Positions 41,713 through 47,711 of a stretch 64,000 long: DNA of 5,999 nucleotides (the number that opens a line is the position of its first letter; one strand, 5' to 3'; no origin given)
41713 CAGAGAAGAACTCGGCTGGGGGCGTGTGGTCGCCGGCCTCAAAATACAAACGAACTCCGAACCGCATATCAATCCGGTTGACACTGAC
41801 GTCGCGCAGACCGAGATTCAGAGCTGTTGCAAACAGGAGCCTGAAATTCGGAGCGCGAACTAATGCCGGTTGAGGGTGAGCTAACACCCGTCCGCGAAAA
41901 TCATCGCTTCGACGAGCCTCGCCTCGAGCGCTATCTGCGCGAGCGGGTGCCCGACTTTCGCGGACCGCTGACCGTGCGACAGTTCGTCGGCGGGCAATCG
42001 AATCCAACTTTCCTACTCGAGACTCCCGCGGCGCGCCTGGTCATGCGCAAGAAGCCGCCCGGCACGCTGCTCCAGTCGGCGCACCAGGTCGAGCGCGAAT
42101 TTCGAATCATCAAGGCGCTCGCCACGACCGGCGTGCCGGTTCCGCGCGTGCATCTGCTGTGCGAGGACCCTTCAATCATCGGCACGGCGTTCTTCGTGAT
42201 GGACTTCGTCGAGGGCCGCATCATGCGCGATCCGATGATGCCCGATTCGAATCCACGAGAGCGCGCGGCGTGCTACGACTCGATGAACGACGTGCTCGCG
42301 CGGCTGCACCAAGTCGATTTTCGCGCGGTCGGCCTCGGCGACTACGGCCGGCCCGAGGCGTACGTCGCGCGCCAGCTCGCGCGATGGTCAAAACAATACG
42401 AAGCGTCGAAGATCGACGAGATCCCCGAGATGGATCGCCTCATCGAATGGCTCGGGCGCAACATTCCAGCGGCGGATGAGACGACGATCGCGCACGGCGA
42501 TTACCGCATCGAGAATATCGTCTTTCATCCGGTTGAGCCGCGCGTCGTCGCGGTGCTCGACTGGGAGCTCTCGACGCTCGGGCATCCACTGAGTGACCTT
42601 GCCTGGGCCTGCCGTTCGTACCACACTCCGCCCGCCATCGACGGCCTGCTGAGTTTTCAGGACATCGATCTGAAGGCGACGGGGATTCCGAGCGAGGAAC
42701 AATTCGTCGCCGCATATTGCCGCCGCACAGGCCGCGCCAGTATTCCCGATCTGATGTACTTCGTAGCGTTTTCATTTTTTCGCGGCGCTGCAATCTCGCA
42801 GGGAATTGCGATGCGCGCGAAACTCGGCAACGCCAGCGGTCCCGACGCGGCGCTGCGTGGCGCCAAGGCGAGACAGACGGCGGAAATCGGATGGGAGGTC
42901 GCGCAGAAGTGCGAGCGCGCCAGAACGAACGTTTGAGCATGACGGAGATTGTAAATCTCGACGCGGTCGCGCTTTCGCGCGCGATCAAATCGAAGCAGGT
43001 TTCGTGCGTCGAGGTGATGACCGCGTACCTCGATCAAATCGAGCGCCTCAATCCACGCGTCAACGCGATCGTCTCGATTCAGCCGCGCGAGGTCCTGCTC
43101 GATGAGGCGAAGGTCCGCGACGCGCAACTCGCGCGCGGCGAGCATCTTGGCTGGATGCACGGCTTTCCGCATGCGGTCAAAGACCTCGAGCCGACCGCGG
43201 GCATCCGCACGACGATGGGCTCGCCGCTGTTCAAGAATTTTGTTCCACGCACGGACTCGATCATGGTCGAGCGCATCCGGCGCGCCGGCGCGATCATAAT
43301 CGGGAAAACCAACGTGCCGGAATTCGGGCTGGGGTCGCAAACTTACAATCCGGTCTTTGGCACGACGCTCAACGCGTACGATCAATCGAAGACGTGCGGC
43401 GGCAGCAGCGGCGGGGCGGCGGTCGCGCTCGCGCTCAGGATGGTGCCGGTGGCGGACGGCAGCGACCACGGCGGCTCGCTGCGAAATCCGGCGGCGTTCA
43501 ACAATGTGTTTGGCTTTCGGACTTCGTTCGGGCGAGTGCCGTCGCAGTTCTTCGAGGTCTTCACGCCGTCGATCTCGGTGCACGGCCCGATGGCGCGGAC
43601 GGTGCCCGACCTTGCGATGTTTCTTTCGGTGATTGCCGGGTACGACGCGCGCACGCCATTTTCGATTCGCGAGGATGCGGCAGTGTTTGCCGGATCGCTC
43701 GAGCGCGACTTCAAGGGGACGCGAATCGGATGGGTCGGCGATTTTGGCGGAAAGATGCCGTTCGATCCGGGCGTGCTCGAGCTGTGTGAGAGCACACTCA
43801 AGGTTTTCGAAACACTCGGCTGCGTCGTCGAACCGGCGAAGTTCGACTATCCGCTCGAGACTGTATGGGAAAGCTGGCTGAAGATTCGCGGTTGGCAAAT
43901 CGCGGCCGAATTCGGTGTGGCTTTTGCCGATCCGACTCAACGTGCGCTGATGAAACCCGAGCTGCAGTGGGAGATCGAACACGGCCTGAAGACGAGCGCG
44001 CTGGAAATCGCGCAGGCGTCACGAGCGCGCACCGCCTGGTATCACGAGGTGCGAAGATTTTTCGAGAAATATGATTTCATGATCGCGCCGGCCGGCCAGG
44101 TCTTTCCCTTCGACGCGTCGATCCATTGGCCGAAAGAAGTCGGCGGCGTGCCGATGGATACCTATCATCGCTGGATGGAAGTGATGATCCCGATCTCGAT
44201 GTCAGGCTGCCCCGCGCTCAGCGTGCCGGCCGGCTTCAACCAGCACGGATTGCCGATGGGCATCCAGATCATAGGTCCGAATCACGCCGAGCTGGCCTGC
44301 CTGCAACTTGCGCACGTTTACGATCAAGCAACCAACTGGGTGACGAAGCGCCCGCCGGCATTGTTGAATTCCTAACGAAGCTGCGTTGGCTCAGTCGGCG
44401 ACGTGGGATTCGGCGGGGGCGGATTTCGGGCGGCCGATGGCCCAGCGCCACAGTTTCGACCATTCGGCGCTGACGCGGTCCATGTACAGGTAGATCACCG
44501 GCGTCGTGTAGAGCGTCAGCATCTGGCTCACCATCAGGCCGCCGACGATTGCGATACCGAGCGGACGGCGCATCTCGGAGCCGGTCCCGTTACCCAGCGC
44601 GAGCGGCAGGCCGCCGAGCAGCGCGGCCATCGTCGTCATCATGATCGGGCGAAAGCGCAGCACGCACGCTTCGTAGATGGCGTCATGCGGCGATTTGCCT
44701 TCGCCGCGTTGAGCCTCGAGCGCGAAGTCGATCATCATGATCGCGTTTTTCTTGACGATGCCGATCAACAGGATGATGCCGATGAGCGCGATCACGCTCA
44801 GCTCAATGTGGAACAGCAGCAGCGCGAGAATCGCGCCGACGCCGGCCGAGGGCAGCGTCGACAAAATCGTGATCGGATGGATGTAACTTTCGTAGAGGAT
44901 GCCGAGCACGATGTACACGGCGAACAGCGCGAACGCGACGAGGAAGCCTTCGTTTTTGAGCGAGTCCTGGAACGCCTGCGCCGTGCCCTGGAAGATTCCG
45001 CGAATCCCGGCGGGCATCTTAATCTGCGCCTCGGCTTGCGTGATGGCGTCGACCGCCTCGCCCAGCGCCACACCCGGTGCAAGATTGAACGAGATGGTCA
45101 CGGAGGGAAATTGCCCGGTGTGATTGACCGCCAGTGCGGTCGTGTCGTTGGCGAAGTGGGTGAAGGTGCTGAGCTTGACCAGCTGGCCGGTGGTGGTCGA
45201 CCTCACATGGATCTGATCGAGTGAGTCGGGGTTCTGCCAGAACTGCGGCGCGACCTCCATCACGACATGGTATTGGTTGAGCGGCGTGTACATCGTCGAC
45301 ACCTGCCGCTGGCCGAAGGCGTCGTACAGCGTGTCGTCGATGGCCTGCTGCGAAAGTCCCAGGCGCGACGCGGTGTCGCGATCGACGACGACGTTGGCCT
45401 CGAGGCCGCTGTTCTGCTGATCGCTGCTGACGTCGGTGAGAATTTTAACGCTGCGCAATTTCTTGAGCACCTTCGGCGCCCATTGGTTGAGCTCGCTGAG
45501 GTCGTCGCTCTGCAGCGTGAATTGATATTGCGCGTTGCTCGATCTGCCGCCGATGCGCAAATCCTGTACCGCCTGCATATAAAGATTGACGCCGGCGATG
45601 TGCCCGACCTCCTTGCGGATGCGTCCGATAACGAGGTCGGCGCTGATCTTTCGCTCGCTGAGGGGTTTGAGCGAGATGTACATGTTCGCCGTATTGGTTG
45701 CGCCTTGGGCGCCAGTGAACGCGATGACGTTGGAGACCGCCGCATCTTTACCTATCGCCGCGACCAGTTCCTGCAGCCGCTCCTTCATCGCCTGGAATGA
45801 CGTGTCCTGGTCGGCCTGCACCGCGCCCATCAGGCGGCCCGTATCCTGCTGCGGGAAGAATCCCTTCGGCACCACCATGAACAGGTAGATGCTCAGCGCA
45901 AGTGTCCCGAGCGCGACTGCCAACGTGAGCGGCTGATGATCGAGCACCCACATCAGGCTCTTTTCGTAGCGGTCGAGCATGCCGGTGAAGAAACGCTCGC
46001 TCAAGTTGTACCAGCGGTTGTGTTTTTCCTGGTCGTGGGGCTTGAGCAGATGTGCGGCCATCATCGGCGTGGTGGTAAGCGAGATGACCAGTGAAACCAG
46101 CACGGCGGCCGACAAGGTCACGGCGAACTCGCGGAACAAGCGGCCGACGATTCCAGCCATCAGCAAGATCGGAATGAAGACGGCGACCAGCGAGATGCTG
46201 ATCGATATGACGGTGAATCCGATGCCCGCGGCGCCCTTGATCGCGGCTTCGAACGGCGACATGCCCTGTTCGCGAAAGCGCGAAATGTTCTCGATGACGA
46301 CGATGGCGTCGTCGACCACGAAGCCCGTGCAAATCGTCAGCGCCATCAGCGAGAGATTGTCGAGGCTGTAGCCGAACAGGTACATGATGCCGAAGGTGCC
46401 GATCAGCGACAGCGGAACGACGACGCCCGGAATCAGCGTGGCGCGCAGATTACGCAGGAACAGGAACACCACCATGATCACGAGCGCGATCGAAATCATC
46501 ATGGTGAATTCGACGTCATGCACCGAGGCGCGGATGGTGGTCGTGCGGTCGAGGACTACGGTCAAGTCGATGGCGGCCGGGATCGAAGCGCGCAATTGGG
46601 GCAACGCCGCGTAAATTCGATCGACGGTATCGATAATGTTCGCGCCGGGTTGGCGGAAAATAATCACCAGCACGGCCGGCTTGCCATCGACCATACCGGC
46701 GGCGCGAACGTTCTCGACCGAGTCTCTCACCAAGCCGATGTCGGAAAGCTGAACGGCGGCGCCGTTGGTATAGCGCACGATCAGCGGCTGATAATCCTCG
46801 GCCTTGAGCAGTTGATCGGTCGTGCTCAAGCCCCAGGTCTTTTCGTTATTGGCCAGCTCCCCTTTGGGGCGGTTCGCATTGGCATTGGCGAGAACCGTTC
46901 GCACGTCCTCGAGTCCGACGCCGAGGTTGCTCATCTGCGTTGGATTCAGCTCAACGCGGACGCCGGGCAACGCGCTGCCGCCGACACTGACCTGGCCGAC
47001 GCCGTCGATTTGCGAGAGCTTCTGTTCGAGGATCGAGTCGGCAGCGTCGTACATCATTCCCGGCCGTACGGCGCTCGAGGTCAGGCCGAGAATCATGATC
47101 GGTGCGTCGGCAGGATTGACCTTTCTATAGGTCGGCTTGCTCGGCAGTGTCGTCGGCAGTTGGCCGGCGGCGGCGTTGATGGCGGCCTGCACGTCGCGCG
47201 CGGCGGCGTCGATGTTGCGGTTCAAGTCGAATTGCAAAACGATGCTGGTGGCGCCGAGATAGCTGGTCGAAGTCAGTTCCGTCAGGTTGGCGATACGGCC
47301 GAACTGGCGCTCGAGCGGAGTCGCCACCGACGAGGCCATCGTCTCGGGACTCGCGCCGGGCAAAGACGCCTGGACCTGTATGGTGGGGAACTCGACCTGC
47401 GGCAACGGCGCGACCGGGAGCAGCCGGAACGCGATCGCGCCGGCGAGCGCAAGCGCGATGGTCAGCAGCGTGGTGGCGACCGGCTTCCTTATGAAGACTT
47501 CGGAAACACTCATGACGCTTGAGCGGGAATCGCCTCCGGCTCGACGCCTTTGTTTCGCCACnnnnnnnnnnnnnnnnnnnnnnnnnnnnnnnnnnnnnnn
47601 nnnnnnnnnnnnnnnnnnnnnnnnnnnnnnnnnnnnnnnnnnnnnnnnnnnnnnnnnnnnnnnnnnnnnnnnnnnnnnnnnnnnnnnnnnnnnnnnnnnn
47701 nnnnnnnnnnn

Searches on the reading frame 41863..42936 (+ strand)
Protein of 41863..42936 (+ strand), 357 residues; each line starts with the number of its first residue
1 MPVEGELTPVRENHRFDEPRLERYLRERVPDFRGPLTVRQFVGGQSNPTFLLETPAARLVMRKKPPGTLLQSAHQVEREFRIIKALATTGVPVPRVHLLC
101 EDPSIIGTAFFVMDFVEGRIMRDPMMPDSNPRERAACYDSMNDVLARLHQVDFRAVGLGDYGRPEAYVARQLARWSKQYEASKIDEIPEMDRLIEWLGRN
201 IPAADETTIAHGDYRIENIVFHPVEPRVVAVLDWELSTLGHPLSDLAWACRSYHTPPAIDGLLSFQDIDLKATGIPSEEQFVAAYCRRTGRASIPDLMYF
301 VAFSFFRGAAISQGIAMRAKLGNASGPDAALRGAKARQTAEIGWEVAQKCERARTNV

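Call 12: search_protein_families(library=pfam, proteins=[window:41863-42936:+], max_evalue=0.001)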
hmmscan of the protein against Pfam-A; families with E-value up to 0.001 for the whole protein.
window:41863-42936:+ (357 aa): 2 families
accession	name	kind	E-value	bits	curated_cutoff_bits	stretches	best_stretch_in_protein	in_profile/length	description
PF01636.29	APH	-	2.3e-54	185.1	23.2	1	37-256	1-216/239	Phosphotransferase enzyme family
PF01163.29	RIO1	-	0.00093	19.3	22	0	71-146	50-118/187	RIO domain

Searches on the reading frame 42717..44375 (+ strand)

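Call 12: search_protein_families(library=pfam, proteins=[window:42717-44375:+], max_evalue=0.001)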
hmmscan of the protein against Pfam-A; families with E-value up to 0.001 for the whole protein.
window:42717-44375:+ (552 aa): 1 family
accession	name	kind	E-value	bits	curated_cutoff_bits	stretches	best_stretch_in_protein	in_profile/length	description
PF01425.27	Amidase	-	2.4e-95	320.6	27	1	99-529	1-445/445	Amidase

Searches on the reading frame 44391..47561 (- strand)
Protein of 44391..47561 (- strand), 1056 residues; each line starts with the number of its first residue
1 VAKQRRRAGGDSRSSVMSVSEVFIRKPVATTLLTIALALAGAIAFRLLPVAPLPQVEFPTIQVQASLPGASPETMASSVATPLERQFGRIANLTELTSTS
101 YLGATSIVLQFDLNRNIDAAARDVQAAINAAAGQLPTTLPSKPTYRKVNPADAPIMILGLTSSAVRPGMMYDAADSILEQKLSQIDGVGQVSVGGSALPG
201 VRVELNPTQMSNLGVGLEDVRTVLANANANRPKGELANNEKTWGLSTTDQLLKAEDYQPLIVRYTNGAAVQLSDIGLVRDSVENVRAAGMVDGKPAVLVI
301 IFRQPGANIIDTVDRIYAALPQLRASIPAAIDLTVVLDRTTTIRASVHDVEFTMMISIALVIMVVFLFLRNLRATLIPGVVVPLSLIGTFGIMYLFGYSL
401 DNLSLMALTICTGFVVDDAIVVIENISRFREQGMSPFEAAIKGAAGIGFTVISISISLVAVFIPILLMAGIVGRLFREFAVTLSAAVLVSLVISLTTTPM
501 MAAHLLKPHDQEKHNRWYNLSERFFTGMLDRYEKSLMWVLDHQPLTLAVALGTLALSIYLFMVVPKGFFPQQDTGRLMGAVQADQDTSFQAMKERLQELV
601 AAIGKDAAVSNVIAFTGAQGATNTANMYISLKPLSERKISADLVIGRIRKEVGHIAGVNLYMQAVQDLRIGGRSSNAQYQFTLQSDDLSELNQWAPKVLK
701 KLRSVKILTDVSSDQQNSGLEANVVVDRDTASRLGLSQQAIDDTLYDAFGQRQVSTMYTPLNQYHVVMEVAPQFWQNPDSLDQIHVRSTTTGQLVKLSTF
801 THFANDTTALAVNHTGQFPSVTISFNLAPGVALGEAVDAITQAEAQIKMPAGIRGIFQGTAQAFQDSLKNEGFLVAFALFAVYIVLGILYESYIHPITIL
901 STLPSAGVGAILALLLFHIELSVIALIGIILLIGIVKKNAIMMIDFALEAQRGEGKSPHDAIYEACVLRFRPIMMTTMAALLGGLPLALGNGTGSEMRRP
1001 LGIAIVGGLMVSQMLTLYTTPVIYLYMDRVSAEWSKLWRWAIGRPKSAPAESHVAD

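Call 12: search_protein_families(library=pfam, proteins=[window:44391-47561:-], max_evalue=0.001)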
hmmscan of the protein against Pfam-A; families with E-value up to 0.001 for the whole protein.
window:44391-47561:- (1056 aa): 3 families
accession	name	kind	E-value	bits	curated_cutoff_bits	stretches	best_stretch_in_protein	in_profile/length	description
PF00873.25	ACR_tran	-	0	1093.5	28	1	20-1027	2-1020/1021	AcrB/AcrD/AcrF family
PF03176.21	MMPL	-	7.9e-14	51.8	20.5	2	291-517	83-319/333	MMPL family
PF02355.23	SecD_SecF_C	-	6.5e-06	26.1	20.5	0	354-497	35-178/189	Protein export membrane protein SecD/SecF, C-terminal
